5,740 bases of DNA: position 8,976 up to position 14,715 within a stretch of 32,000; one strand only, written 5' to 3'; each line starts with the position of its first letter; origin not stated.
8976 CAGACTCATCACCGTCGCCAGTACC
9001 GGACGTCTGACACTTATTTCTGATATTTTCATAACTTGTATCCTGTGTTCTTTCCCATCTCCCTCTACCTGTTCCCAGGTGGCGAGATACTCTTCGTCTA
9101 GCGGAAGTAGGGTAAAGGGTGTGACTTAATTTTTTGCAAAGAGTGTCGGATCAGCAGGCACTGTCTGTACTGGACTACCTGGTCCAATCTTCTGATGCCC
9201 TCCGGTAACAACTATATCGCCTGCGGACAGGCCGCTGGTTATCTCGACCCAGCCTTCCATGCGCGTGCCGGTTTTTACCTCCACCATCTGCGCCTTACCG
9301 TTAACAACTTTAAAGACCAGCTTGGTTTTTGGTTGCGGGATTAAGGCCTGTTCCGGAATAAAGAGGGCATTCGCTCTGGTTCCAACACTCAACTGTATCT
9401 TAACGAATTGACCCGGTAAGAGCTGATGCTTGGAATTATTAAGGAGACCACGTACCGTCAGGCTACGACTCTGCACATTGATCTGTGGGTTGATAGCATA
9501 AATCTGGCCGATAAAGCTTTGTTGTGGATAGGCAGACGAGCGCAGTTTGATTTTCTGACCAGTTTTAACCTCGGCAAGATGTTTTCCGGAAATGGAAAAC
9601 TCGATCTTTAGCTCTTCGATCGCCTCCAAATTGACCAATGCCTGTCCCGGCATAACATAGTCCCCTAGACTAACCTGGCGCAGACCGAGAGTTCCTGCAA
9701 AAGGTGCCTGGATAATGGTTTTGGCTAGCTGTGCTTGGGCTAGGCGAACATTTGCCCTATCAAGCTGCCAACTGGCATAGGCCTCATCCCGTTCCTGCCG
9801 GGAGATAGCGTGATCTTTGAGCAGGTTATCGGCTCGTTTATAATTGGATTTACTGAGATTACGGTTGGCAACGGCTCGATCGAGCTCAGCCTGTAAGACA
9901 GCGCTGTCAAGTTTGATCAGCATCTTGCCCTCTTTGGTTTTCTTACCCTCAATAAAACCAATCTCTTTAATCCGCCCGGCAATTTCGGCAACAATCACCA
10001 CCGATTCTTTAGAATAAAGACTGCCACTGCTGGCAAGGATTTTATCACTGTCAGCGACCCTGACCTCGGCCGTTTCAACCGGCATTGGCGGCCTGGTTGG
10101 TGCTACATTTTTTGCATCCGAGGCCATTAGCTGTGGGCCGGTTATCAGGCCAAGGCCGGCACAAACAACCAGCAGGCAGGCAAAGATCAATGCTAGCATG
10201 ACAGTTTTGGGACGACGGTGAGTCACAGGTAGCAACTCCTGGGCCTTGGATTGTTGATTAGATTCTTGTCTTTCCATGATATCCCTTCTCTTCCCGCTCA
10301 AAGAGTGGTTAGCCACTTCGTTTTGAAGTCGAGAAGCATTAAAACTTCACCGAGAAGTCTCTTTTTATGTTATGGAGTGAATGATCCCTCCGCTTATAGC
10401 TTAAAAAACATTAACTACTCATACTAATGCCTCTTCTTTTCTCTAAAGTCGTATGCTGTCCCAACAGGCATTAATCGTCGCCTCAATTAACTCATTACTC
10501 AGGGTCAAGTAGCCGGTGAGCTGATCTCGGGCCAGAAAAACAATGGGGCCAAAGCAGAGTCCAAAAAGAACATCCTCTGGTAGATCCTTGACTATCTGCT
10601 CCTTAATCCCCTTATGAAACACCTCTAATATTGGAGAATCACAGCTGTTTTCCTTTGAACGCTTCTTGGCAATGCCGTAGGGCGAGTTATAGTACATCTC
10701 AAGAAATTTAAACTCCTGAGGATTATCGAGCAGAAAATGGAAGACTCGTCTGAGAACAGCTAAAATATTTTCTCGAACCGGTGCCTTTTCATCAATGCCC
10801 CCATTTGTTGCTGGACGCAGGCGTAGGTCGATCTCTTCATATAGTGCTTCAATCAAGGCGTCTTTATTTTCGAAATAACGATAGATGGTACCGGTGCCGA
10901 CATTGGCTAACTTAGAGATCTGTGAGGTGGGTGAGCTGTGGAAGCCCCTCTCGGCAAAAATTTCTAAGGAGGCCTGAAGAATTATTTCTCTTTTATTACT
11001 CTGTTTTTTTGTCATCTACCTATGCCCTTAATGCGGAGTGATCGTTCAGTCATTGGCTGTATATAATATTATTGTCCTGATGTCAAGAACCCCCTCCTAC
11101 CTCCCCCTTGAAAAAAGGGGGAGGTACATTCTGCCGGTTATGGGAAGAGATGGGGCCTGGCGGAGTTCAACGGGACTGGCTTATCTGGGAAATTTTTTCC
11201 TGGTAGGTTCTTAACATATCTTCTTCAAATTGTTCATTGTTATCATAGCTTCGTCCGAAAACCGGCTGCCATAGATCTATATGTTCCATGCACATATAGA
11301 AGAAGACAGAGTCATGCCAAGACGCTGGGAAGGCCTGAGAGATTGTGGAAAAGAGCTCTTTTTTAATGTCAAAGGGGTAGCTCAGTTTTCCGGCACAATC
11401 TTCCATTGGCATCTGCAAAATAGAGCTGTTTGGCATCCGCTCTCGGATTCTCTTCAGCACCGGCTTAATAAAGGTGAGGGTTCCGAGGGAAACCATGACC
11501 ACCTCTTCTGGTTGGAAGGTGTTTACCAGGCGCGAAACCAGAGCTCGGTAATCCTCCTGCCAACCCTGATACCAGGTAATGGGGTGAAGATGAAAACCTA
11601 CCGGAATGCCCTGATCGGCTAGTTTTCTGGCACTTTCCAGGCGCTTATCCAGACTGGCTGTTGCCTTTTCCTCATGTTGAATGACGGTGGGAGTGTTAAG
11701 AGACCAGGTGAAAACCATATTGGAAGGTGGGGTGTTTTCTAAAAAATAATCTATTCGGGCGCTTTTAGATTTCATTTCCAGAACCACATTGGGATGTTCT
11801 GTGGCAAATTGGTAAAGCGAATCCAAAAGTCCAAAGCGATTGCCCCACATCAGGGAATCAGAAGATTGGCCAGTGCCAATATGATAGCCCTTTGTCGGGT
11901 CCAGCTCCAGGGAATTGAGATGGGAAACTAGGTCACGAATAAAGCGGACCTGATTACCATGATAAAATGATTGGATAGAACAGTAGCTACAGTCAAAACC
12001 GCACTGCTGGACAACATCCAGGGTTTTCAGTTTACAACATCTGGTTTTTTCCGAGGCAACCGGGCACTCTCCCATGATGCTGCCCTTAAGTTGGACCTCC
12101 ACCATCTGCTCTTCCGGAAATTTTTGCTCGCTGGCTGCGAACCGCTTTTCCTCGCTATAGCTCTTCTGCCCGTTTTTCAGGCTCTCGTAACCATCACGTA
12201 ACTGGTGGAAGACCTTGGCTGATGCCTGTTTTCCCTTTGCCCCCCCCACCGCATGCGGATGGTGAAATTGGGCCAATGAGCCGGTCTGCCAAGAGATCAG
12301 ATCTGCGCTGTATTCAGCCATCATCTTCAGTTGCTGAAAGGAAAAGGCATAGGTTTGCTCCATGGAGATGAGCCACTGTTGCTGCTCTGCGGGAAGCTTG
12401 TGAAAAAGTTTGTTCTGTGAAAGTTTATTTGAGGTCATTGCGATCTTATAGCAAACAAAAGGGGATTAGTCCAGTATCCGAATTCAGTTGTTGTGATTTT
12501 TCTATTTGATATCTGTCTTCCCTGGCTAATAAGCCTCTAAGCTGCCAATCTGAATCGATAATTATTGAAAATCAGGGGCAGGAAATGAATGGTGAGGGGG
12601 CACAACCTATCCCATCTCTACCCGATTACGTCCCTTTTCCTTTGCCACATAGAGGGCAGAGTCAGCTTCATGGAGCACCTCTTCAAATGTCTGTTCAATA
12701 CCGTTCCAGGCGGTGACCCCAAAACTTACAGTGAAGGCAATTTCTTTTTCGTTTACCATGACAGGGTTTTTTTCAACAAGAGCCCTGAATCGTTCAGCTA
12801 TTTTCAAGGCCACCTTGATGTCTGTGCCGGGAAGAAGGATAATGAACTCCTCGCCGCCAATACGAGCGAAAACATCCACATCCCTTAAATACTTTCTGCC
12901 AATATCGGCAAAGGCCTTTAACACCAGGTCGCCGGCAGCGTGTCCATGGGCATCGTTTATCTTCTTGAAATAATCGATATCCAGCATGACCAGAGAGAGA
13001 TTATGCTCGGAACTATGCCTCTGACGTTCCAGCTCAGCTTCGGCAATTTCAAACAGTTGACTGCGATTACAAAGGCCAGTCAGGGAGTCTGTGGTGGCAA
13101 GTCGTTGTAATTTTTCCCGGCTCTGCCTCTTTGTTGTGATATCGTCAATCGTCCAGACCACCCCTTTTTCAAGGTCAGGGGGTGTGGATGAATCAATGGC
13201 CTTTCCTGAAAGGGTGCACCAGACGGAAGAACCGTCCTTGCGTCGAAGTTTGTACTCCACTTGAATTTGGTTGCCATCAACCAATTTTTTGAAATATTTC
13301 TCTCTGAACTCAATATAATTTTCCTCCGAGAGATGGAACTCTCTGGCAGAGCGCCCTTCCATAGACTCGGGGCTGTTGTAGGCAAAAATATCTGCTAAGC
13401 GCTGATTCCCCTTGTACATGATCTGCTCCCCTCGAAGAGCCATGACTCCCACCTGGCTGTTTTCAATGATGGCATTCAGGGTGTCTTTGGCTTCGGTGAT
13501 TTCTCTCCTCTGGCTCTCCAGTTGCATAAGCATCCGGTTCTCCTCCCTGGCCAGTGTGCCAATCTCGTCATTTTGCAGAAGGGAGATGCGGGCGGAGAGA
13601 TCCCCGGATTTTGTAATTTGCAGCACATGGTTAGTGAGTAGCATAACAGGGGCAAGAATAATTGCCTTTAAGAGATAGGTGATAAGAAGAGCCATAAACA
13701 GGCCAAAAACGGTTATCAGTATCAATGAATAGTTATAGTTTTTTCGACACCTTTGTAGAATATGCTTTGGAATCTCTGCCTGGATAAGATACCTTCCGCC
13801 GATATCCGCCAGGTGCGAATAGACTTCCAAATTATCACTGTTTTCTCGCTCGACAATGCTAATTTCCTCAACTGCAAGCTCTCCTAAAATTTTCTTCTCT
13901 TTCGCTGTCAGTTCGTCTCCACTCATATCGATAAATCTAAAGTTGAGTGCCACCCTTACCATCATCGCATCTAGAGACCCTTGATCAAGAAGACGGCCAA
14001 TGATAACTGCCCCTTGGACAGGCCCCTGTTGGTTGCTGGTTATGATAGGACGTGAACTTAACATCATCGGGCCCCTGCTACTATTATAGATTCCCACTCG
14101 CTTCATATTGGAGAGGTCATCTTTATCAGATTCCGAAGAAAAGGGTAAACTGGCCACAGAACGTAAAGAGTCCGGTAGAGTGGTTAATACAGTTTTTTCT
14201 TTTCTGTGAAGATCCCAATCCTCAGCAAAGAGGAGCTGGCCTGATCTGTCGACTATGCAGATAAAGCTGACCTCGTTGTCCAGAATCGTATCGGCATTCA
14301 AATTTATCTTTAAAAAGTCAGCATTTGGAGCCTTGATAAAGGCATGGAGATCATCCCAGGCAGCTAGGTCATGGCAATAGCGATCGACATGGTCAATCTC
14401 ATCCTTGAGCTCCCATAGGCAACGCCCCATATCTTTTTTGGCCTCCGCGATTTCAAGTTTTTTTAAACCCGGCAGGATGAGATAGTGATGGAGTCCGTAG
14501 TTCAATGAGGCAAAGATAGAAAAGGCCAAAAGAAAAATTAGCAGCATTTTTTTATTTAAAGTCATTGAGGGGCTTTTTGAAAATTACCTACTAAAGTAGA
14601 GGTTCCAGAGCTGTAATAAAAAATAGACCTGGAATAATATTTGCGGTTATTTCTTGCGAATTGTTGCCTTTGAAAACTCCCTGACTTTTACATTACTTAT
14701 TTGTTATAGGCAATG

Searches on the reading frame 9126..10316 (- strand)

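Call 68: search_protein_families(library=pfam, proteins=[window:9126-10316:-], max_evalue=0.00001)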
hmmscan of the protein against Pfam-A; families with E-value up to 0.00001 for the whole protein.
window:9126-10316:- (396 aa): 2 families
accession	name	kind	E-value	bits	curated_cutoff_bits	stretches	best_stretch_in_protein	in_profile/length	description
PF16576.10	HlyD_D23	-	5.4e-25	88.4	30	1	105-305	19-214/214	Barrel-sandwich domain of CusB or HlyD membrane-fusion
PF13437.12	HlyD_3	-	1e-11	45.9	22.2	1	202-302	2-106/106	HlyD family secretion protein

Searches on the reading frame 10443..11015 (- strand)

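Call 68: search_protein_families(library=pfam, proteins=[window:10443-11015:-], max_evalue=0.00001)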
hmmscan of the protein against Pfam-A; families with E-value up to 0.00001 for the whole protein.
window:10443-11015:- (190 aa): 3 families
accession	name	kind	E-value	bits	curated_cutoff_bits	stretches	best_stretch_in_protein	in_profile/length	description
PF22604.1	TetR_HI_0893_C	-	1.5e-18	67.6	27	1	90-188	12-111/112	Tetracyclin repressor-like HI_0893, C-terminal domain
PF00440.29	TetR_N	-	6.9e-15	55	24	1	12-58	1-47/47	Bacterial regulatory proteins, tetR family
PF16295.10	TetR_C_10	-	7.5e-12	46.1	28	1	72-190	14-132/132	Tetracyclin repressor-like, C-terminal domain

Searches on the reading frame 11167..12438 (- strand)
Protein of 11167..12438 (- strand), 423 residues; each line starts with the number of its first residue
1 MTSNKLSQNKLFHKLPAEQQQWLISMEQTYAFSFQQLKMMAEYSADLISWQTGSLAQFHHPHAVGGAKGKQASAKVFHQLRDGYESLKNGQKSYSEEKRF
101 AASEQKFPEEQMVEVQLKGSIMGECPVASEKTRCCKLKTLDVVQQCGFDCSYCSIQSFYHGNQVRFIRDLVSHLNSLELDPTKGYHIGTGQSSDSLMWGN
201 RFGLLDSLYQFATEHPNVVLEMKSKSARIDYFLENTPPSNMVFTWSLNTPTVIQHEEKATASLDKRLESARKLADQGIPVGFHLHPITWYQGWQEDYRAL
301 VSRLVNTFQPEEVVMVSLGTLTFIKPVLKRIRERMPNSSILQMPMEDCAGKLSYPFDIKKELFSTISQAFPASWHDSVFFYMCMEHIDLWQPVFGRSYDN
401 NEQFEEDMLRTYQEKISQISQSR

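Call 68: search_protein_families(library=pfam, proteins=[window:11167-12438:-], max_evalue=0.00001)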
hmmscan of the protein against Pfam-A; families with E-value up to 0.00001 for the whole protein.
window:11167-12438:- (423 aa): 1 family
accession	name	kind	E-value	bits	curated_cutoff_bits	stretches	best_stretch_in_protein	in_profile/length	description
PF20903.3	SPL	-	1.2e-19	70.9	27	1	205-346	151-293/338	Spore photoproduct lyase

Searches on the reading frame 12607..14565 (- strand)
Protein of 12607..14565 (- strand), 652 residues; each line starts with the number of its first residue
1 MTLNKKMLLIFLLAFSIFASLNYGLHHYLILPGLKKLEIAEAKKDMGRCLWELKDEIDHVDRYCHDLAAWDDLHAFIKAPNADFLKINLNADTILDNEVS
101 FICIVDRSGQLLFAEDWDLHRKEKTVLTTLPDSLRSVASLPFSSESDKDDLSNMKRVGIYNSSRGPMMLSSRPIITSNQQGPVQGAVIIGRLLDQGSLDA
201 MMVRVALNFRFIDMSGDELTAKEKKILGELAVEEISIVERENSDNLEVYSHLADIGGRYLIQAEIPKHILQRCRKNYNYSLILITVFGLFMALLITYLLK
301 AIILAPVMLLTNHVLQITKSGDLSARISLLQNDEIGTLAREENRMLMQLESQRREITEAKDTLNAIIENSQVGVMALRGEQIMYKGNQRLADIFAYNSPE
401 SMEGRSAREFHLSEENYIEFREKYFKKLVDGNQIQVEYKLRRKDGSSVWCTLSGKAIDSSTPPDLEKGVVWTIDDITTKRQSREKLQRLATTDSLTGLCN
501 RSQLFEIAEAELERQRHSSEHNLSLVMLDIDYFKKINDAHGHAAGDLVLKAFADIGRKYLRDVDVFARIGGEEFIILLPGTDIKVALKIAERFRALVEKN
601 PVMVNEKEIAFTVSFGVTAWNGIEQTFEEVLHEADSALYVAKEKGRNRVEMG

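Call 68: search_protein_families(library=pfam, proteins=[window:12607-14565:-], max_evalue=0.00001)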
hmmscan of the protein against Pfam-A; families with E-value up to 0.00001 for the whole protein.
window:12607-14565:- (652 aa): 3 families
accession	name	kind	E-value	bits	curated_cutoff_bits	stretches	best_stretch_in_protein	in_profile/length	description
PF00990.26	GGDEF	-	4.8e-45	153.7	23.8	1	490-648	1-161/161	Diguanylate cyclase, GGDEF domain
PF05228.19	CHASE4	-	1.4e-31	109.9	26.2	1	53-211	2-139/140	CHASE4 domain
PF13426.13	PAS_9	-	2.4e-06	28.2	27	0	382-477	13-102/103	PAS domain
